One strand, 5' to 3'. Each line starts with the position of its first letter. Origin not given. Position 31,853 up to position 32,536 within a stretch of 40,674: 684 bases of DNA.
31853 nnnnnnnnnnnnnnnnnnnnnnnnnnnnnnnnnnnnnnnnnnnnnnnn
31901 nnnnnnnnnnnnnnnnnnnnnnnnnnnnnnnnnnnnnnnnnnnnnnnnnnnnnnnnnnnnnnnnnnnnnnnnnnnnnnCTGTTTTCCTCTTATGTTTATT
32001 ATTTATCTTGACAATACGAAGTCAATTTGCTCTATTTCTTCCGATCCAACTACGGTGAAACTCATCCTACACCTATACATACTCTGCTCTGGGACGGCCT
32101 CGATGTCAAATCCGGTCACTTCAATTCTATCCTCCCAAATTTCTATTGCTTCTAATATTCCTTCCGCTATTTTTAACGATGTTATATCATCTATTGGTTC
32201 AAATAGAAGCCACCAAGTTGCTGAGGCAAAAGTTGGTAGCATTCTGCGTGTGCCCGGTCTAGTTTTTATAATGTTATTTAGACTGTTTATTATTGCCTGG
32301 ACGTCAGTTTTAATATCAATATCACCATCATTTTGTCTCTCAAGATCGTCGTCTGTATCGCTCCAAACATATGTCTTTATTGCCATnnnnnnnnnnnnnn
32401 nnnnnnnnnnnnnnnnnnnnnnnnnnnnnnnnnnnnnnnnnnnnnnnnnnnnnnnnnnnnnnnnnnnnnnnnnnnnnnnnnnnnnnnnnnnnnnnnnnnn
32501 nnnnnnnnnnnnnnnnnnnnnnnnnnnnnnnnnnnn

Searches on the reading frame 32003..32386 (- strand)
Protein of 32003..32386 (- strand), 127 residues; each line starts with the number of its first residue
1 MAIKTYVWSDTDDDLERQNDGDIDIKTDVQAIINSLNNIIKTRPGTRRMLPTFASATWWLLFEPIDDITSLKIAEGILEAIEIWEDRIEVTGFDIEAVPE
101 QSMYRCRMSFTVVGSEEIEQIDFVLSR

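Call 15: search_protein_families(library=pfam, proteins=[window:32003-32386:-], max_evalue=0.01)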
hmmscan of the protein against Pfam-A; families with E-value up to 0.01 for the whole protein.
window:32003-32386:- (127 aa): 1 family
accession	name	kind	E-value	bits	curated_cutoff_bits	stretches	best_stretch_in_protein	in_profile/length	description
PF04965.19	GPW_gp25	-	3e-11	43.4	27.2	1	30-112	5-87/96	Baseplate wedge protein gp25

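Call 16: search_protein_families(library=phrogs, proteins=[window:32003-32386:-], max_evalue=0.001)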
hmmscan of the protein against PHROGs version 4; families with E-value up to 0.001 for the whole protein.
window:32003-32386:- (127 aa): 2 families
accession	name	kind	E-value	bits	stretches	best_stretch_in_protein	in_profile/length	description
phrog_261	-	tail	7.3e-29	102.5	1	4-127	18-143/312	baseplate wedge subunit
phrog_43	-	tail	5.4e-16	59.4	1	24-117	14-108/126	baseplate wedge subunit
